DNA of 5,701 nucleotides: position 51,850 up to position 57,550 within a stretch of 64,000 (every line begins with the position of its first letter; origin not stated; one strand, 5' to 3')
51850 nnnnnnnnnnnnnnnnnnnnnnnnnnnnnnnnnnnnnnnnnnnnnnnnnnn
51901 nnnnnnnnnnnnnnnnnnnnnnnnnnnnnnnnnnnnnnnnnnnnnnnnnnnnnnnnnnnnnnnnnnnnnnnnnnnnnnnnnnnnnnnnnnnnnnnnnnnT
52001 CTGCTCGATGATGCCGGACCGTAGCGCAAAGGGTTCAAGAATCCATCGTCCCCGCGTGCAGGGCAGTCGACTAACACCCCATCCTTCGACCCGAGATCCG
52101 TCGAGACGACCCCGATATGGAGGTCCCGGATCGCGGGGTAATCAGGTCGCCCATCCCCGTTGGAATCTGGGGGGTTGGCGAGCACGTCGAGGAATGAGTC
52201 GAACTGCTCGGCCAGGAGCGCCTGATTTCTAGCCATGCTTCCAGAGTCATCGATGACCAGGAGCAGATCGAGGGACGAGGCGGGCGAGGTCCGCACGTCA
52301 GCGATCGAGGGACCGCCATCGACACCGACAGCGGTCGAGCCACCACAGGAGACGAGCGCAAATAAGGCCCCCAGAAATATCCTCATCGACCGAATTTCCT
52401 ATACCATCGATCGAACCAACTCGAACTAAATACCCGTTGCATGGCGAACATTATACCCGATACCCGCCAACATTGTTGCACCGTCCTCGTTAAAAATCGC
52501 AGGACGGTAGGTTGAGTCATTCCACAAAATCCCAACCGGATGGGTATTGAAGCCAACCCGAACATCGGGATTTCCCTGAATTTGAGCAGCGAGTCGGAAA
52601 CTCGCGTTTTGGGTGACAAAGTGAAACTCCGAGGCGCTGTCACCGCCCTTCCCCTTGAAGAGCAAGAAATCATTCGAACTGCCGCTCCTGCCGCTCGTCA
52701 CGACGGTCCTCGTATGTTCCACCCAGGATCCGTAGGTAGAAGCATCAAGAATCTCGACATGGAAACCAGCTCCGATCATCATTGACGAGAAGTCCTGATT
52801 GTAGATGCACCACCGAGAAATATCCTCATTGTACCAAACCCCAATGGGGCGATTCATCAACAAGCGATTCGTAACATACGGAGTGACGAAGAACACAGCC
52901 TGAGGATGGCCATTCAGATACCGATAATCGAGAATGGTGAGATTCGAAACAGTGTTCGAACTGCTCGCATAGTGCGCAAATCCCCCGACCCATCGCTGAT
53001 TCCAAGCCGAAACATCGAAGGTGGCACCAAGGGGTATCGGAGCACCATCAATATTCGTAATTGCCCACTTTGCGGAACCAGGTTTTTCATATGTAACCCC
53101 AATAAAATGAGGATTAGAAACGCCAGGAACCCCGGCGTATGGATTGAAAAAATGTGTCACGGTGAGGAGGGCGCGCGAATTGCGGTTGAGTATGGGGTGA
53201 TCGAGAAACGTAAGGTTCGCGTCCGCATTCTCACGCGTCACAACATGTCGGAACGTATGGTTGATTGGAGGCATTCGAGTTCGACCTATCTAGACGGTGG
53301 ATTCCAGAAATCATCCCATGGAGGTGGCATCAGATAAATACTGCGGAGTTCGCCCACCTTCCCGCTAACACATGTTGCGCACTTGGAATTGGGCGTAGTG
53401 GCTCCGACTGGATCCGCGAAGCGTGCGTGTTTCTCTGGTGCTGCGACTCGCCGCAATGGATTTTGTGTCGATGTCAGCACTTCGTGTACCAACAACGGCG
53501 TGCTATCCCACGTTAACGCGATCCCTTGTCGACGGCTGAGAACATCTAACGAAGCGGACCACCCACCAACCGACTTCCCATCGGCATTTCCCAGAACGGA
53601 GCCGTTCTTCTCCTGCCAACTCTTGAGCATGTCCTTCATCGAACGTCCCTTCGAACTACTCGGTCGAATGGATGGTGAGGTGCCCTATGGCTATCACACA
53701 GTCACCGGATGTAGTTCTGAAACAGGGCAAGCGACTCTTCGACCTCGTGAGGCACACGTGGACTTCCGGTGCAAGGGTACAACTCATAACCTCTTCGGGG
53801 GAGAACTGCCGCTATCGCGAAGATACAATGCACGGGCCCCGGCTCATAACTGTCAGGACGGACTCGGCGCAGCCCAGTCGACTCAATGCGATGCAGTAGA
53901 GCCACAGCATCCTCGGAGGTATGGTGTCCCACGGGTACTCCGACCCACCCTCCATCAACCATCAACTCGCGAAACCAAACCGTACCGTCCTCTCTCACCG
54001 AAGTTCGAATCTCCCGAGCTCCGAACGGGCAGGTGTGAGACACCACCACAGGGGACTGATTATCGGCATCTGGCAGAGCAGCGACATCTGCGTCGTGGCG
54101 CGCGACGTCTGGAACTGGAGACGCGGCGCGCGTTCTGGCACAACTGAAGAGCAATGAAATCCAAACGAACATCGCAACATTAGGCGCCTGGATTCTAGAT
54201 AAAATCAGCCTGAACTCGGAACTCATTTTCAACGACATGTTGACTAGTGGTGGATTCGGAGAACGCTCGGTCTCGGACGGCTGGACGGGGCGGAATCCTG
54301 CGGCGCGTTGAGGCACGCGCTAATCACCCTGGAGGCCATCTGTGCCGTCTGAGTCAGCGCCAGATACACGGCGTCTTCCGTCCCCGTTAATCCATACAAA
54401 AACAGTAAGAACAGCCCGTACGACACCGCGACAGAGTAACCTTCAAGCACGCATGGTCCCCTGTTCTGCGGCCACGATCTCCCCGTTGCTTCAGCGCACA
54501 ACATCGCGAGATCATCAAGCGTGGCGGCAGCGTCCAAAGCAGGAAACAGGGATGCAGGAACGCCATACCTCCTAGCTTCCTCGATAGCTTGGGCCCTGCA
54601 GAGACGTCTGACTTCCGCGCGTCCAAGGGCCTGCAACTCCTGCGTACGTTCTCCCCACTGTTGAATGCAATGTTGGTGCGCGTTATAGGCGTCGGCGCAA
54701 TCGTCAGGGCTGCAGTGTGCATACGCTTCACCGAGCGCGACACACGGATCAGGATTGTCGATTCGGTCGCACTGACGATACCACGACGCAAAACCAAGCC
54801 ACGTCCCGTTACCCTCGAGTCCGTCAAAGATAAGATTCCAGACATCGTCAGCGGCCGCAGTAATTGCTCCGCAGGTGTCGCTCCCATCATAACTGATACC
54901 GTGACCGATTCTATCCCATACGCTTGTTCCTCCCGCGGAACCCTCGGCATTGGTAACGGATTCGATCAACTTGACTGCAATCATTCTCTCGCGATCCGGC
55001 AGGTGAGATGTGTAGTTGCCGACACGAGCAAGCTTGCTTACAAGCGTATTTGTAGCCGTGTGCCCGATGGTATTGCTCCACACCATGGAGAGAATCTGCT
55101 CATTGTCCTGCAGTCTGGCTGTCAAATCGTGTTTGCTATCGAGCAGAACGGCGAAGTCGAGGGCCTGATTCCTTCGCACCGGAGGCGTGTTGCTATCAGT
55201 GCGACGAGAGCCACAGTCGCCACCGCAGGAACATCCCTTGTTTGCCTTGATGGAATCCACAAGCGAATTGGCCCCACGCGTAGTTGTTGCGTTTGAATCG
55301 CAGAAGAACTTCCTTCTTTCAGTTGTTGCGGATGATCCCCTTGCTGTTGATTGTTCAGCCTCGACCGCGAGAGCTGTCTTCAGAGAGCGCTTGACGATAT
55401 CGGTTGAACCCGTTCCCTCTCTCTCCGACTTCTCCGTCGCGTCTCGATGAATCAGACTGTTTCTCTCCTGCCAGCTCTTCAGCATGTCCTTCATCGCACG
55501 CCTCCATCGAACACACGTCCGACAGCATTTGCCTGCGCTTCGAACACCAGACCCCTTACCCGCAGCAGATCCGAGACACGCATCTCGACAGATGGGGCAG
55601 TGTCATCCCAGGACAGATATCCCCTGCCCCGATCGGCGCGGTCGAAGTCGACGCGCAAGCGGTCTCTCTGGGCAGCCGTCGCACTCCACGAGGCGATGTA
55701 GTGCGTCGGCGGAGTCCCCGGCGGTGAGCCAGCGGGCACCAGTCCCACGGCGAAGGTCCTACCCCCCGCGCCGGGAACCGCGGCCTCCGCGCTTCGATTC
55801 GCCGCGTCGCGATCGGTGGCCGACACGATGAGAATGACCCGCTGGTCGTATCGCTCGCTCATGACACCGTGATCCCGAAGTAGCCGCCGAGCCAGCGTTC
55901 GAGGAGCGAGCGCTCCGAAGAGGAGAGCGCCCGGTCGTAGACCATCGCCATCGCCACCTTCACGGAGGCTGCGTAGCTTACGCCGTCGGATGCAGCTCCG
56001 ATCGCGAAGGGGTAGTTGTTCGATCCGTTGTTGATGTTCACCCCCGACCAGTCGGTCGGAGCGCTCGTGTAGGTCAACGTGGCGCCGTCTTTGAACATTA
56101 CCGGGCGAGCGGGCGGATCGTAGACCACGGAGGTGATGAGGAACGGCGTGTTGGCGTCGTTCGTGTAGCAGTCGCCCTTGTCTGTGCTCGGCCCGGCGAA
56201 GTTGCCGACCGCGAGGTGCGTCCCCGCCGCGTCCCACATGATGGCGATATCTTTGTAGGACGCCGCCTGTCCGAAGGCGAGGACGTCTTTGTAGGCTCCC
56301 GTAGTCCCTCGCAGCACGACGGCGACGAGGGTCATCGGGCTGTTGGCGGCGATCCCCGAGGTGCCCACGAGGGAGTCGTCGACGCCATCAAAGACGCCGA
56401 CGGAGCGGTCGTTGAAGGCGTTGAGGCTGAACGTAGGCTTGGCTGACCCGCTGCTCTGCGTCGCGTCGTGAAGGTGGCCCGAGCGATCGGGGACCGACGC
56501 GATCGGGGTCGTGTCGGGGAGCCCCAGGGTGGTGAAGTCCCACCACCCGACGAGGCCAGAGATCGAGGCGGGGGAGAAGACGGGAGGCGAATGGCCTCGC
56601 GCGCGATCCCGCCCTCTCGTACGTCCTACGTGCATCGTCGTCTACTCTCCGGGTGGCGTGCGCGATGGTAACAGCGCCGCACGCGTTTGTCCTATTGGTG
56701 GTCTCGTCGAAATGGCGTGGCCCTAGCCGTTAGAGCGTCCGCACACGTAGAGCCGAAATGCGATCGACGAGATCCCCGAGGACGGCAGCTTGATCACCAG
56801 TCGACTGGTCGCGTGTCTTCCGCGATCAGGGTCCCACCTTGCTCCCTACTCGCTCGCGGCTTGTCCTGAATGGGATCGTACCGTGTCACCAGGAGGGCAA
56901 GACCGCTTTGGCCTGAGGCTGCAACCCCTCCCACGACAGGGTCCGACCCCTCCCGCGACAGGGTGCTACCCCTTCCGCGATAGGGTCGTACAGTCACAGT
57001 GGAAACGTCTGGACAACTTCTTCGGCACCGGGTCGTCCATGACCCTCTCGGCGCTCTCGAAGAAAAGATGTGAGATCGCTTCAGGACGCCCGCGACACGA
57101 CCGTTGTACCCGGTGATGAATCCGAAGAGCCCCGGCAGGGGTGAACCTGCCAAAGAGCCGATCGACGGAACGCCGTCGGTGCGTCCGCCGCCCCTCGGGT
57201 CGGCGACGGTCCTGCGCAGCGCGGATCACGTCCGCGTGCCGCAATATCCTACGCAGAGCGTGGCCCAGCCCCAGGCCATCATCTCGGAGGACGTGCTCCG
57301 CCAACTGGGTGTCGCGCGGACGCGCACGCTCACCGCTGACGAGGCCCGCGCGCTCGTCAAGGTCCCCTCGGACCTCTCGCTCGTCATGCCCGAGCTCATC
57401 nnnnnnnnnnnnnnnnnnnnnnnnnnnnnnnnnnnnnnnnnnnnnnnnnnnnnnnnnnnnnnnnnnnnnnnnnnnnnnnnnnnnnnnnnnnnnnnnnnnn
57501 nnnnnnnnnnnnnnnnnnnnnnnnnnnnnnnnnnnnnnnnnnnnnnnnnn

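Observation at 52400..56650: Low-GC island carrying a six-gene minus-strand operon with ATGA coupling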

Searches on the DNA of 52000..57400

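Call 108: search_rna_families(source=window, start=52000, end=57400, threshold=evalue, max_evalue=1)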
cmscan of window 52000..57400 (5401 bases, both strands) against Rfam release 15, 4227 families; matches with E-value up to 1: 1.
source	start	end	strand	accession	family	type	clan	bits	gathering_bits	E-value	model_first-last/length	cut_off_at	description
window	56843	56920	+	RF01019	mir-922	Gene; miRNA;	-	28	95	0.0082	1-81/81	no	mir-922 microRNA precursor family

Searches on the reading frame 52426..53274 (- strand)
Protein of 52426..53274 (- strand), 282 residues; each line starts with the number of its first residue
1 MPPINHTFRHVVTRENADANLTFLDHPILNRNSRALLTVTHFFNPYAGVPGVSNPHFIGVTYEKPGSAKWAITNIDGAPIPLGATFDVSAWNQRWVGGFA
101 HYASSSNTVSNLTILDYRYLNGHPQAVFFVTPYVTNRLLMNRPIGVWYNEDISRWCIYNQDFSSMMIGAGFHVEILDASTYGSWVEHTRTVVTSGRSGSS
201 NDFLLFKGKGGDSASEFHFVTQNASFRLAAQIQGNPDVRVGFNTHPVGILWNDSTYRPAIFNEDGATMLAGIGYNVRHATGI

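Call 6: search_protein_families(library=pfam, proteins=[window:52426-53274:-], max_evalue=1)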
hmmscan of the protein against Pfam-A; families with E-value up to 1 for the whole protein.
window:52426-53274:- (282 aa): 2 families
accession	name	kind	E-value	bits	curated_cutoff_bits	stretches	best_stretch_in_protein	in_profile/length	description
PF24249.1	DUF7452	-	9.6e-48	161.8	28.2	3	59-175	1-118/118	Domain of unknown function (DUF7452)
PF18916.5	Lycopene_cyc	-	0.1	13.6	27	0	114-151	24-60/92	Lycopene cyclase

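Call 8: search_protein_families(library=ncbifam, proteins=[window:52426-53274:-], max_evalue=1)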
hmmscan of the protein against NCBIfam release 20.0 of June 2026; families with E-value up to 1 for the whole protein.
window:52426-53274:- (282 aa): 0 families

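Call 9: search_protein_families(library=phrogs, proteins=[window:52426-53274:-], max_evalue=1)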
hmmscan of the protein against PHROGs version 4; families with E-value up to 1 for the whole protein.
window:52426-53274:- (282 aa): 0 families

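Call 10: search_protein_families(library=padloc, proteins=[window:52426-53274:-], max_evalue=1)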
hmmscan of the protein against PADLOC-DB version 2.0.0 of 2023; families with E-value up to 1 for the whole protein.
window:52426-53274:- (282 aa): 0 families

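Call 12: find_encoding_contigs(protein=window:52426-53274:-, flank=10000, max_places=10)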
Protein window:52426-53274:- (282 aa): no gene with exactly this product is on record in the collection.

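Call 31: search_dna_similar(query=window:52426-53274:-, collection=phages, mode=protein, max_evalue=0.001, max_rows=15)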
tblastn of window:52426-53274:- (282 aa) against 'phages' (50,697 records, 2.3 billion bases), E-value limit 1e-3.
No match.

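Call 39: search_solved_structures(query=window:52426-53274:-, max_evalue=1)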
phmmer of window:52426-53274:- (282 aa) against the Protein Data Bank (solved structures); distinct sequences matched with E-value up to 1: 1.
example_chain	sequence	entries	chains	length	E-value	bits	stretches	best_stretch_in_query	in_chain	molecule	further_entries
1out_B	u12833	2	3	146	0.98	11.8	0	67-111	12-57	HEMOGLOBIN I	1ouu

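Call 44: find_homologous_proteins(query=window:52426-53274:-, max_evalue=0.001)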
Query window:52426-53274:- (282 aa): 1 proteins with E <= 0.001 among 647 candidates.
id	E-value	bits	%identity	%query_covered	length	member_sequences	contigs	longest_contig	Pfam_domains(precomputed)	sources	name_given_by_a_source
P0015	2.0e-102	360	57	100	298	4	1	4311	PF24249.2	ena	-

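Call 45: find_encoding_contigs(protein=P0015, flank=10000, max_places=6)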
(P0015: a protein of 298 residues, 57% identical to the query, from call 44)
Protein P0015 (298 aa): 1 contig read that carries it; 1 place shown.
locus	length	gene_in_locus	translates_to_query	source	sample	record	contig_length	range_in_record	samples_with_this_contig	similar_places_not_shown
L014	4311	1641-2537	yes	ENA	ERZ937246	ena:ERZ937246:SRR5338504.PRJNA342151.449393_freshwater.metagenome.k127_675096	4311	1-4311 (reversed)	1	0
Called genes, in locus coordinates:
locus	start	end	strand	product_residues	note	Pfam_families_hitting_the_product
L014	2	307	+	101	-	?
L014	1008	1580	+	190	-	-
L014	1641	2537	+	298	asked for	PF24249:DUF7452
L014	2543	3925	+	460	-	-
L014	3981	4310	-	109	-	?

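Call 73: predict_structure(alignment_id=A4)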
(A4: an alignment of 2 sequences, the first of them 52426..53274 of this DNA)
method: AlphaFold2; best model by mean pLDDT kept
length: 282 residues; sequences in the alignment: 2
mean_pLDDT: 39.4   pTM: 0.37
mean pLDDT of the five models: 39.4, 39.4, 38.3, 36.3, 33.4
residues with pLDDT >= 90: 0; 70-90: 13; 50-70: 47; < 50: 222
segments of 3 or more residues with pLDDT < 50: 1-4, 39-41, 47-66, 75-77, 93-282
pLDDT, mean of each block of 10 residues (from residue 1): 54 73 63 50 50 44 48 54 61 40 28 29 34 37 44 45 43 41 31 31 31 23 22 24 24 27 29 25 25
secondary structure, 60 per line:
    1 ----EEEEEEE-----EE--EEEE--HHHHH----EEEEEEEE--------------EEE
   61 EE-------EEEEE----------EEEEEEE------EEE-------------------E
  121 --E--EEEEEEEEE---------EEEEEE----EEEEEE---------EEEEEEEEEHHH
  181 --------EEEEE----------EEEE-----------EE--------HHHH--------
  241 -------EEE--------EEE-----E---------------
elements in order: E5-11 E21-24 H27-31 E36-43 E58-62 E70-74 E85-91 E98-100 E126-134 E144-149 E154-159 E169-177 E189-193 E204-207 H229-232 E248-250 E259-261

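Call 80: search_protein_families(library=pfam, proteins=[L014:1008-1580:+], max_evalue=1)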
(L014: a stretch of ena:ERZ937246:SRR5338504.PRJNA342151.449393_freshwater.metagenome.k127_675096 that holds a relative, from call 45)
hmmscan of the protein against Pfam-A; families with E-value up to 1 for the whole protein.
L014:1008-1580:+ (190 aa): 1 family
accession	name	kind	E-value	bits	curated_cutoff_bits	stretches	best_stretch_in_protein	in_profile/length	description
PF12669.12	FeoB_associated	-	0.53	11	27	1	69-86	23-39/44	FeoB-associated Cys-rich membrane protein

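Call 81: search_protein_families(library=phrogs, proteins=[L014:1008-1580:+], max_evalue=1)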
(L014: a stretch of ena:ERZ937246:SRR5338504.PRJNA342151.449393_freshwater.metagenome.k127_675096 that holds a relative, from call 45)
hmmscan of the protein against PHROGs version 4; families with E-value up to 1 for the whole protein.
L014:1008-1580:+ (190 aa): 1 family
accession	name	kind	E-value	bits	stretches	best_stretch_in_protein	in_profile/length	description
phrog_38072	-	unknown function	0.41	11.5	1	75-119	76-114/204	-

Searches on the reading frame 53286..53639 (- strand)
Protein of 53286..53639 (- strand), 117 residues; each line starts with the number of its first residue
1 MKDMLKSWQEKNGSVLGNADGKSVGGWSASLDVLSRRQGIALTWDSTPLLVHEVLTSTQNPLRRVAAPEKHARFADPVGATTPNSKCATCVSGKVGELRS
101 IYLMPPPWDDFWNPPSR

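Call 6: search_protein_families(library=pfam, proteins=[window:53286-53639:-], max_evalue=1)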
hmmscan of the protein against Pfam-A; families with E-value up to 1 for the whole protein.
window:53286-53639:- (117 aa): 1 family
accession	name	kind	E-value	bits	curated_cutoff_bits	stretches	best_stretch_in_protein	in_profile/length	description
PF07867.16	DUF1654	-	0.22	11.7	27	1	9-45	20-56/70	Protein of unknown function (DUF1654)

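Call 8: search_protein_families(library=ncbifam, proteins=[window:53286-53639:-], max_evalue=1)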
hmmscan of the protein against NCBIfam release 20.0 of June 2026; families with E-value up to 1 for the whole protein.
window:53286-53639:- (117 aa): 0 families

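Call 9: search_protein_families(library=phrogs, proteins=[window:53286-53639:-], max_evalue=1)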
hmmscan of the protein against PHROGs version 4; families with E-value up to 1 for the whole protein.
window:53286-53639:- (117 aa): 0 families

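Call 10: search_protein_families(library=padloc, proteins=[window:53286-53639:-], max_evalue=1)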
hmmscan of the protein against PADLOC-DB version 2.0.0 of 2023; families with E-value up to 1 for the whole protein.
window:53286-53639:- (117 aa): 0 families
